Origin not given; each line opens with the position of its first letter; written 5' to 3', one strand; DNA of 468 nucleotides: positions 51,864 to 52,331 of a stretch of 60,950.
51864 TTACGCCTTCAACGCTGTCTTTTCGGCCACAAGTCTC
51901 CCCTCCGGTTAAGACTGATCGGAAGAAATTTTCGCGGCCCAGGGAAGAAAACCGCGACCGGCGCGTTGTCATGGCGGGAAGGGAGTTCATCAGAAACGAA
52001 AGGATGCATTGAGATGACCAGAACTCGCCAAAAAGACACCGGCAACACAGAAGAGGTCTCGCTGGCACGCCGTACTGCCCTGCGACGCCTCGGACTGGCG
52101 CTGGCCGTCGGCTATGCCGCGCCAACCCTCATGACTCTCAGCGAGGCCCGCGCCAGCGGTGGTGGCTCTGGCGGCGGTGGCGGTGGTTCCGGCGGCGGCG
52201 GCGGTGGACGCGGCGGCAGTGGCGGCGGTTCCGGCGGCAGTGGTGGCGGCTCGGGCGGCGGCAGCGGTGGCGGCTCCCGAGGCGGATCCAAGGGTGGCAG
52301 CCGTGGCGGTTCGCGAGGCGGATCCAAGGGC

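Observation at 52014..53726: Gly/Ser/Arg-repeat leader-bearing peptide next to an HprK-like kinase::PqqD (RRE) fusion - possible novel phospho-peptide/RiPP-like system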

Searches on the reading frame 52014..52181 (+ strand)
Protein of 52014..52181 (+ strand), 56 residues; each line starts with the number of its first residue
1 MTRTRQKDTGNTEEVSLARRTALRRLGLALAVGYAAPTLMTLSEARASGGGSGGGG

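Call 24: find_homologous_proteins(query=A4, max_evalue=0.01)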
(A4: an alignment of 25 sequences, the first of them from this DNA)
Query A4 (25 sequences) (45 aa, profile of the alignment): 344 proteins with E <= 0.01 among 3116 candidates; the best 120 are listed.
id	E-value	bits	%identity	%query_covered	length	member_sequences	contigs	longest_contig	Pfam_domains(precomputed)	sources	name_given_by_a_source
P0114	1.1e-14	71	63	67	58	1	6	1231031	-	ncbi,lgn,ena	-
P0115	1.7e-14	70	52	73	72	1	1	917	-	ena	-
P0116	9.0e-14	68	73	24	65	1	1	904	-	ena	-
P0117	1.8e-13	67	57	67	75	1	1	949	-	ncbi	-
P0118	3.5e-13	66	54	78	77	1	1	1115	-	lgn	-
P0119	5.4e-13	66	93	93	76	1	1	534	-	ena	-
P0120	6.4e-13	65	56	80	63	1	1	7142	-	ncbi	ncbi:MAG: hypothetical protein WD470_07335 [Rhodospirillaceae bacterium]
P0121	1.1e-12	65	62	84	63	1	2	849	-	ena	-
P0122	1.4e-12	64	56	87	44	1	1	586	-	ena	-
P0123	6.9e-12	62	42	84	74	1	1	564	-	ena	-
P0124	8.5e-12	62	58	69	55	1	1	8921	-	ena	-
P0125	9.8e-12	62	59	76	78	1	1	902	-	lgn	-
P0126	1.0e-11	62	48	69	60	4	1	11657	-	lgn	-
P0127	1.4e-11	61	46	87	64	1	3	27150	-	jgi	-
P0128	1.5e-11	61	46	87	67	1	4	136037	-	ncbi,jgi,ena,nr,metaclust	ncbi:MAG: hypothetical protein HOO00_06470 [Rhodospirillaceae bacterium]|jgi:hypothetical protein|nr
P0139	7.3e-11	59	57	100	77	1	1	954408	-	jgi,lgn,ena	-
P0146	1.7e-10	58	46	78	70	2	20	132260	-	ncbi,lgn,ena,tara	tara:strand:- start:480 stop:692 length:213 start_codon:yes stop_codon:yes gene_type:complete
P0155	3.4e-10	57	49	78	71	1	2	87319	-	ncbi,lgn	-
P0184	1.5e-9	55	55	69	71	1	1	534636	-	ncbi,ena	-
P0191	1.7e-9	54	65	69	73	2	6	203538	-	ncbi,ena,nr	ncbi:MAG: hypothetical protein ISR48_09280 [Alphaproteobacteria bacterium]|nr:hypothetical protein [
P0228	5.2e-9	53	59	60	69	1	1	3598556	-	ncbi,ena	-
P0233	6.5e-9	52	43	100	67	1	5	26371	-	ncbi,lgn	-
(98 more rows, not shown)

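Call 26: find_encoding_contigs(protein=P0146, flank=6000, max_places=3)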
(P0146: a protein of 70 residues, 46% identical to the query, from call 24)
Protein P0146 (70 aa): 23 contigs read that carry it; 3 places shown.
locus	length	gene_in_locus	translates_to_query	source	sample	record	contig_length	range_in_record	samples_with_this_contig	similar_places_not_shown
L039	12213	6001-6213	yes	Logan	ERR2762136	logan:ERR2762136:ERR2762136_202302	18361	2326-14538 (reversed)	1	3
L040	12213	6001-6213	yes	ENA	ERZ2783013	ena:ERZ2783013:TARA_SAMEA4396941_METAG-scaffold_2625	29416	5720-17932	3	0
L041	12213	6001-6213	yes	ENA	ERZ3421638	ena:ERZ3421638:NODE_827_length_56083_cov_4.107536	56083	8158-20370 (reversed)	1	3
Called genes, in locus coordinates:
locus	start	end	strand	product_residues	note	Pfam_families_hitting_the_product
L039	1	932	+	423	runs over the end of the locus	PF03721:UDPG_MGDP_dh_N, PF00984:UDPG_MGDP_dh, PF03720:UDPG_MGDP_dh_C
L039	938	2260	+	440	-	PF00534:Glycos_transf_1, PF13692:Glyco_trans_1_4, PF13524:Glyco_trans_1_2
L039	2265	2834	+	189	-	PF13580:SIS_2, PF01380:SIS (weak)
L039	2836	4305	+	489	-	PF00294:PfkB, PF08543:Phos_pyr_kin (weak), PF01467:CTP_transf_like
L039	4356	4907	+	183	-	-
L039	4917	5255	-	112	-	-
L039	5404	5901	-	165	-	PF06319:MmcB-like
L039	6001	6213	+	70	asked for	-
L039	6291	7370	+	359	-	PF13414:TPR_11 (weak), PF13432:TPR_16, PF14559:TPR_19, PF13489:Methyltransf_23, PF13847:Methyltransf_31, PF08241:Methyltransf_11, PF08242:Methyltransf_12, PF13649:Methyltransf_25, +3 more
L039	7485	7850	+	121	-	PF00072:Response_reg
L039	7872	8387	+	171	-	-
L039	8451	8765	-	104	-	PF03795:YCII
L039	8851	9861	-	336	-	PF03480:DctP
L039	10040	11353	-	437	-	PF06808:DctM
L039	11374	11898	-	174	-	PF04290:DctQ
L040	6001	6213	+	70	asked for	-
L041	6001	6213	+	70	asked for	-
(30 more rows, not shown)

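Call 27: find_encoding_contigs(protein=P0228, flank=6000, max_places=2)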
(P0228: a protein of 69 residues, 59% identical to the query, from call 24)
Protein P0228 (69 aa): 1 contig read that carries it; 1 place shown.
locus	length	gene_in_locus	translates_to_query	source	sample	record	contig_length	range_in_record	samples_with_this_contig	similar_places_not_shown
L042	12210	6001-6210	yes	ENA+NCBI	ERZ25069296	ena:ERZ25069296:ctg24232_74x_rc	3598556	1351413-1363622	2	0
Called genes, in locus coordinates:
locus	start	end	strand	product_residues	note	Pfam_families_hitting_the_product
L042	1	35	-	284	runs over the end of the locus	PF02654:CobS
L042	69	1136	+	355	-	PF02277:DBI_PRT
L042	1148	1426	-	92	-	-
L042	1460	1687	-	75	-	-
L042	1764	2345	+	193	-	PF07883:Cupin_2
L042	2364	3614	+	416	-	PF25323:6TM_PilS (weak), PF00512:HisKA (weak)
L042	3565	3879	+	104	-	PF05050:Methyltransf_21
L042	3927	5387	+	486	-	PF00294:PfkB, PF08543:Phos_pyr_kin, PF01467:CTP_transf_like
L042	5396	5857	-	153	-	PF06319:MmcB-like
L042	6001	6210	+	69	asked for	-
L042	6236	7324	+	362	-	PF00515:TPR_1 (faint), PF07719:TPR_2 (faint), PF13432:TPR_16, PF13489:Methyltransf_23 (weak), PF08241:Methyltransf_11, PF08242:Methyltransf_12, PF13649:Methyltransf_25, PF13847:Methyltransf_31, +5 more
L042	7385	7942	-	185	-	PF01965:DJ-1_PfpI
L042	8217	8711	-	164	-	PF04519:Bactofilin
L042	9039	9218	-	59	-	-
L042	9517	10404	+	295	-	PF12760:Zn_ribbon_IS1595, PF12762:DDE_Tnp_IS1595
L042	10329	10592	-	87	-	-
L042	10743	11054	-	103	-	-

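Call 28: find_encoding_contigs(protein=P0184, flank=6000, max_places=2)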
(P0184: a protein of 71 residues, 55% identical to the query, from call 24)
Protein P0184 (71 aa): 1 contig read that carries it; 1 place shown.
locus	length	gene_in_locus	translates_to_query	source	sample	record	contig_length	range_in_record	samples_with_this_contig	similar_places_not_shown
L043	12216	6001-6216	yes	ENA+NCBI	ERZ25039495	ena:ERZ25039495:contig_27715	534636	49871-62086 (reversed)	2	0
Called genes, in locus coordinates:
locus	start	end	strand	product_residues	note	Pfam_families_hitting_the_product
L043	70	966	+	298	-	PF00535:Glycos_transf_2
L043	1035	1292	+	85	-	PF07704:PSK_trans_fac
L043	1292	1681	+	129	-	PF01850:PIN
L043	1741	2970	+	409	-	PF13439:Glyco_transf_4, PF13579:Glyco_trans_4_4, PF00534:Glycos_transf_1, PF13692:Glyco_trans_1_4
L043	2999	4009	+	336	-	PF01073:3Beta_HSD, PF01370:Epimerase, PF16363:GDP_Man_Dehyd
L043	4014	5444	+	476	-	PF00294:PfkB, PF08543:Phos_pyr_kin (faint), PF01467:CTP_transf_like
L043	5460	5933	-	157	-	PF06319:MmcB-like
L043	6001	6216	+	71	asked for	-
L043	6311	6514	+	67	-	-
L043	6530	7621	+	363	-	PF00515:TPR_1 (faint), PF13432:TPR_16 (faint), PF13414:TPR_11, PF13489:Methyltransf_23, PF13847:Methyltransf_31, PF08241:Methyltransf_11, PF08242:Methyltransf_12, PF13649:Methyltransf_25, +6 more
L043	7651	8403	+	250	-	PF00596:Aldolase_II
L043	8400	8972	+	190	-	-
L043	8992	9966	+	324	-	-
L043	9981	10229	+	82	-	-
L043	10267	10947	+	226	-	PF03167:UDG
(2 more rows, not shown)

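Call 50: find_encoding_contigs(protein=P0128, flank=4000, max_places=1)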
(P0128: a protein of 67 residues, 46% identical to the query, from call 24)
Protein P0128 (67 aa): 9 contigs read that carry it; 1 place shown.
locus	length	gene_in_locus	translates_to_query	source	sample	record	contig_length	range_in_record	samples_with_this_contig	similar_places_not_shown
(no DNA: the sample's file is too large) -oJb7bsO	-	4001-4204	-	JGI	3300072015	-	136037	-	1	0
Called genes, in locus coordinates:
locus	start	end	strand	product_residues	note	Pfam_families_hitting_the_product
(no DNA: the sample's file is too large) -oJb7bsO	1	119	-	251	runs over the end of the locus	PF00005:ABC_tran, PF13304:AAA_21 (faint)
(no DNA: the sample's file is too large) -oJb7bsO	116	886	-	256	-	PF00528:BPD_transp_1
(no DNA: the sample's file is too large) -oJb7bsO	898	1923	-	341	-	PF09084:NMT1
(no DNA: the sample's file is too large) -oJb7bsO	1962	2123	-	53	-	-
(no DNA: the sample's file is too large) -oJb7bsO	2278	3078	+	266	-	PF01618:MotA_ExbB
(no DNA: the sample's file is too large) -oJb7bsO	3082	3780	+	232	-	PF13677:MotB_plug, PF00691:OmpA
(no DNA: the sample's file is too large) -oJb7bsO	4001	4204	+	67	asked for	-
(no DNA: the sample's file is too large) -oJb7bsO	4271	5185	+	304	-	-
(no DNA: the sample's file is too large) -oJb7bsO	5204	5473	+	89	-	PF05402:PqqD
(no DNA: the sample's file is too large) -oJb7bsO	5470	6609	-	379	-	PF14907:NTP_transf_5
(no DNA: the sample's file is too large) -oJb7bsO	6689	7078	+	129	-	PF14063:DUF4254 (faint), PF19662:DUF6165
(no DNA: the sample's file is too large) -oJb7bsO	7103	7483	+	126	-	PF04241:DUF423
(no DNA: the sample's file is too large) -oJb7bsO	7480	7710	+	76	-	PF01206:TusA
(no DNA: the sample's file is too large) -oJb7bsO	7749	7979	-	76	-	-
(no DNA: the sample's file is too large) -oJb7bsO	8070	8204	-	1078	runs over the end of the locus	PF00873:ACR_tran, PF03176:MMPL (weak), PF00873:ACR_tran, PF03176:MMPL (weak)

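Call 51: find_encoding_contigs(protein=P0155, flank=4000, max_places=1)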
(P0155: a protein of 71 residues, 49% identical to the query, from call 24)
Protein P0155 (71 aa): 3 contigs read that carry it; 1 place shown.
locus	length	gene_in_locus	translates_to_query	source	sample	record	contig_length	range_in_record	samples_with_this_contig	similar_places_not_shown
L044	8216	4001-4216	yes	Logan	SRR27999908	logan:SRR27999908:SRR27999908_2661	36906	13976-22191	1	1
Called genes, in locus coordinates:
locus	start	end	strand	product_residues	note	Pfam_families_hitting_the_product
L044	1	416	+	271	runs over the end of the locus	PF00005:ABC_tran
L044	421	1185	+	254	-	PF00528:BPD_transp_1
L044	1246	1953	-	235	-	-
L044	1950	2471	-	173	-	PF04542:Sigma70_r2, PF22029:PhyR_sigma2, PF08281:Sigma70_r4_2, PF04545:Sigma70_r4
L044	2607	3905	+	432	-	PF00082:Peptidase_S8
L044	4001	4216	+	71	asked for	-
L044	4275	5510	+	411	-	PF05402:PqqD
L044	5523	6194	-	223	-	PF00528:BPD_transp_1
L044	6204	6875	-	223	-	PF00528:BPD_transp_1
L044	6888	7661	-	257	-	PF02463:SMC_N (weak), PF00005:ABC_tran, PF13304:AAA_21 (faint)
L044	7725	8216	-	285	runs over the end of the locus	PF00497:SBP_bac_3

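Call 52: find_encoding_contigs(protein=P0191, flank=4000, max_places=1)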
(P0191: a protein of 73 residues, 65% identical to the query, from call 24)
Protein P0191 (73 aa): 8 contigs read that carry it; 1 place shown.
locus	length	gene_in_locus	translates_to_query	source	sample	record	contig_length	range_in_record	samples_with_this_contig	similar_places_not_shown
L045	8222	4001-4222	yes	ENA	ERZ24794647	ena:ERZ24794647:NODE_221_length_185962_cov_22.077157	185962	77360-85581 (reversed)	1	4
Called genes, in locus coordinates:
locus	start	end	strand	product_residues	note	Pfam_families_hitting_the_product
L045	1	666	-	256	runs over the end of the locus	PF00528:BPD_transp_1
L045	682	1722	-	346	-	PF09084:NMT1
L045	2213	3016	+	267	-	PF01618:MotA_ExbB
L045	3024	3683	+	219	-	PF13677:MotB_plug, PF00691:OmpA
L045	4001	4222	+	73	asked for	-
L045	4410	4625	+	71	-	-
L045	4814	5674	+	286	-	-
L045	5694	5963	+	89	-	PF05402:PqqD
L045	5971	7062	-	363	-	PF14907:NTP_transf_5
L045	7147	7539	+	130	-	PF04241:DUF423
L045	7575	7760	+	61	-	PF01206:TusA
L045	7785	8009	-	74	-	-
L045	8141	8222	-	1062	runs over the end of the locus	PF00873:ACR_tran, PF03176:MMPL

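Call 53: find_encoding_contigs(protein=P0139, flank=4000, max_places=1)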
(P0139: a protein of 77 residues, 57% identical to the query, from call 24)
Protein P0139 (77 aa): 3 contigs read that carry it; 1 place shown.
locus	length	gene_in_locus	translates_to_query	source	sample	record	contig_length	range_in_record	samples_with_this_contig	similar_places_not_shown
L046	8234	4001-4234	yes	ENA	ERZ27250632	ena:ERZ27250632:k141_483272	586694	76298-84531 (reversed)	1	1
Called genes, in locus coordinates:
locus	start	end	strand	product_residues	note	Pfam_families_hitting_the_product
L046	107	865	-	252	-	PF00857:Isochorismatase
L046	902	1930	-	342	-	PF09084:NMT1, PF13379:NMT1_2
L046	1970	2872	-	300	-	PF00528:BPD_transp_1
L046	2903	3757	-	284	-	PF00005:ABC_tran, PF13304:AAA_21 (faint)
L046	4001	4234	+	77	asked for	-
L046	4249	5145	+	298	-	-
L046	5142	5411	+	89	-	PF05402:PqqD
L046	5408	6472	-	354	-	PF14907:NTP_transf_5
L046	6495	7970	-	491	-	PF00294:PfkB, PF08543:Phos_pyr_kin, PF01467:CTP_transf_like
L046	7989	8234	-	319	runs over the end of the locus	PF01370:Epimerase, PF02719:Polysacc_synt_2 (faint), PF04321:RmlD_sub_bind, PF16363:GDP_Man_Dehyd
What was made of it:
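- Closest known: NCBIfam 'HPr-rel-A system'. Same: The split orthologues found here have the same gene order of kinase then small PqqD (calls 50, 52, 53).
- Split orthologues are always paired with a PF14907 nucleotidyltransferase (calls 50, 52, 53).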

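Call 54: find_encoding_contigs(protein=P0233, flank=4000, max_places=1)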
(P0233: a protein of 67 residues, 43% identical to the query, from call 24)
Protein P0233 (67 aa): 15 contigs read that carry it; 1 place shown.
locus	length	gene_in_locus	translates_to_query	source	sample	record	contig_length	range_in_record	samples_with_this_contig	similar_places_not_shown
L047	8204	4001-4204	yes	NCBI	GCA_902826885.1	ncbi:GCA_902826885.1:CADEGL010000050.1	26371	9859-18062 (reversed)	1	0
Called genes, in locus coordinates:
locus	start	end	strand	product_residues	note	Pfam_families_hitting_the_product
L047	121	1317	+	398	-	PF13439:Glyco_transf_4, PF13579:Glyco_trans_4_4, PF00534:Glycos_transf_1, PF13692:Glyco_trans_1_4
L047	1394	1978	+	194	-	PF13580:SIS_2, PF01380:SIS (faint)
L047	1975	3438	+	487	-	PF00294:PfkB, PF01256:Carb_kinase (weak), PF08543:Phos_pyr_kin, PF01467:CTP_transf_like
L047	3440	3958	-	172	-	PF06319:MmcB-like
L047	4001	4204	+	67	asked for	-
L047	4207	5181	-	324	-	PF00126:HTH_1, PF03466:LysR_substrate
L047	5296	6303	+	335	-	PF00487:FA_desaturase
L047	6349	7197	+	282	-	PF01261:AP_endonuc_2 (weak)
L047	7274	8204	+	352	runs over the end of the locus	PF00491:Arginase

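Call 55: search_protein_families(library=ncbifam, proteins=[L045:4814-5674:+, L045:5694-5963:+, L045:5971-7062:-, L046:4249-5145:+, L046:5142-5411:+, L046:5408-6472:-, L042:6236-7324:+, L044:2607-3905:+, L045:4410-4625:+], max_evalue=0.001)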
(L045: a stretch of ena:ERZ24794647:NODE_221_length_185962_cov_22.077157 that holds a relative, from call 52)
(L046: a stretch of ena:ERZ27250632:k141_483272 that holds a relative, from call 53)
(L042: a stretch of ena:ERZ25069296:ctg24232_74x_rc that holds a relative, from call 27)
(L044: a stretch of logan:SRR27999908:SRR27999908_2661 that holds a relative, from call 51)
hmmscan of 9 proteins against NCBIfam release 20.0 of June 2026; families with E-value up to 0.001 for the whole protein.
L045:4814-5674:+ (286 aa): 1 family
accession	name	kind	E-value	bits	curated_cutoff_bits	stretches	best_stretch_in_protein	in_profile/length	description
TIGR04352.1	HprK_rel_A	equivalog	2.6e-14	53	200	2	92-150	90-148/280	HprK-related kinase A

L045:5694-5963:+ (89 aa): 3 families
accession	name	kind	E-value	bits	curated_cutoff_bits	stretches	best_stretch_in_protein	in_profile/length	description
TIGR03859.1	PQQ_PqqD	equivalog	3.1e-05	23.8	46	1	14-82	13-77/81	pyrroloquinoline quinone biosynthesis peptide chaperone PqqD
NF033536.1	lasso_PqqD_Bac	exception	5.5e-05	23.2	80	1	31-85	33-86/88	lasso peptide biosynthesis PqqD family chaperone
NF002535.0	PRK02079.1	equivalog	0.00091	19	101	0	14-78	22-82/92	pyrroloquinoline quinone biosynthesis peptide chaperone PqqD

L045:5971-7062:- (363 aa): 0 families

L046:4249-5145:+ (298 aa): 1 family
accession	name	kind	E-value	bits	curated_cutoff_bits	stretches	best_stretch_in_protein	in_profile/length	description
TIGR04352.1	HprK_rel_A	equivalog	3.5e-08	32.9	200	1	116-152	111-147/280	HprK-related kinase A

L046:5142-5411:+ (89 aa): 3 families
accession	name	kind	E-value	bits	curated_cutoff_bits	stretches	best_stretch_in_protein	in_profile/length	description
NF033530.1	lasso_PqqD_Strm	exception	1.9e-06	28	70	1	10-84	3-76/78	lasso peptide biosynthesis PqqD family chaperone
TIGR04248.1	SCM_PqqD_rel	equivalog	2.6e-05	24.4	100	1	21-85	17-80/84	SynChlorMet cassette protein ScmD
TIGR03859.1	PQQ_PqqD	equivalog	0.00038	20.3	46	1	27-86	23-80/81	pyrroloquinoline quinone biosynthesis peptide chaperone PqqD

L046:5408-6472:- (354 aa): 0 families

L042:6236-7324:+ (362 aa): 23 families
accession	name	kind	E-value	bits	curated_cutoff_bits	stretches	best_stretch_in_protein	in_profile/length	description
NF041537.1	ArsM_AhpD_UU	exception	2e-10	40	510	1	200-293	80-179/345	arsenite methyltransferase/AhpD domain selenoprotein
TIGR02917.1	PEP_TPR_lipo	equivalog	3.9e-10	38.3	312.2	1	79-139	171-231/899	XrtA/PEP-CTERM system TPR-repeat protein PrsT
NF043040.1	corrin_prot_MT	hypoth_equivalog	1e-08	34.9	180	1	199-294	44-147/216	corrinoid protein-associated methyltransferase CpaM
NF045667.1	MTase_DVU1556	equivalog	2.7e-08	33.6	155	1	191-295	17-120/213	DVU_1556 family methyltransferase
NF047649.1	MTase_UXPK_star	exception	1.4e-07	30.8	460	1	200-293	81-180/283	methyltransferase/UXPK-star double selenoprotein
NF008757.0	PRK11788.1-5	equivalog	2.8e-07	30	363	1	62-133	175-246/388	lipopolysaccharide assembly protein LapB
TIGR02072.1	BioC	equivalog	4.1e-07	30.1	184.95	1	199-347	37-188/244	malonyl-ACP O-methyltransferase BioC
NF008823.0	PRK11873.1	subfamily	7.1e-07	29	263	1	200-292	81-179/272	arsenite methyltransferase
TIGR01983.1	UbiG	equivalog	1e-06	28.2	102.95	1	199-296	52-154/228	bifunctional 2-polyprenyl-6-hydroxyphenol methylase/3-demethylubiquinol 3-O-methyltransferase UbiG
NF041536.1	ArsM_DUF2284_UU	exception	1e-05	24.1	575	1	199-294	79-180/459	arsenite methyltransferase/DUF2284 domain selenoprotein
TIGR01934.1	MenG_MenH_UbiE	subfamily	1.2e-05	24.7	158.35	1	198-293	41-140/223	ubiquinone/menaquinone biosynthesis methyltransferase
NF002463.0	PRK01683.1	equivalog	1.8e-05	24.5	297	1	197-300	32-134/258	trans-aconitate 2-methyltransferase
NF007610.0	PRK10258.1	equivalog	1.9e-05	24.1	342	1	188-293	33-137/251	malonyl-ACP O-methyltransferase BioC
TIGR02521.1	type_IV_pilW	equivalog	3e-05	23.7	154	0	59-134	23-98/234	type IV pilus biogenesis/stability protein PilW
TIGR02469.1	CbiT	equivalog_domain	3.8e-05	23.9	78.3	1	188-296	11-122/124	precorrin-6Y C5,15-methyltransferase (decarboxylating) subunit CbiT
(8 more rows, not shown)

L044:2607-3905:+ (432 aa): 5 families
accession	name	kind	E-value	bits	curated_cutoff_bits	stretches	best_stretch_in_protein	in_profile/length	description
TIGR03921.1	T7SS_mycosin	equivalog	2.2e-39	135.6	278.75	1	167-415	13-281/353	type VII secretion-associated serine protease mycosin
NF049966.1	QH_SP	equivalog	2.3e-20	72.9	165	1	171-400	2-215/219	subtilisin-like serine protease QhpE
TIGR03895.1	protease_PatA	subfamily_domain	5.5e-17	61.7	421.05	1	207-379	1-179/606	PatA/PatG family cyanobactin maturation protease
NF033595.1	denti_PrtP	equivalog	1.1e-12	47.4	300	1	268-414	342-497/606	dentilisin complex serine proteinase subunit PrtP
NF051851.1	AtpSerPepEprS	equivalog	7.6e-06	24.2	1700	1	291-414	224-358/988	autotransporter serine peptidase EprS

L045:4410-4625:+ (71 aa): 0 families

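Call 76: search_protein_families(library=pfam, proteins=[L044:1246-1953:-], max_evalue=0.1)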
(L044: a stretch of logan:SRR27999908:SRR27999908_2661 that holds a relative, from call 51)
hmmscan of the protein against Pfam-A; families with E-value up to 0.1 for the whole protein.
L044:1246-1953:- (235 aa): 2 families
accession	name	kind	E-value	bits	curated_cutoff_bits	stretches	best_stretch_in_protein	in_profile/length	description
PF13490.11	zf-HC2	-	0.0027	18.2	22.2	1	6-31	4-29/35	Putative zinc-finger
PF00140.25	Sigma70_r1_2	-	0.095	13.1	22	0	210-229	2-21/34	Sigma-70 factor, region 1.2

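Call 90: search_protein_families(library=ncbifam, proteins=[window:52014-52181:+], max_evalue=10)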
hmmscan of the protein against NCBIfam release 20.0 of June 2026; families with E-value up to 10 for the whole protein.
seq(56 aa): 0 families
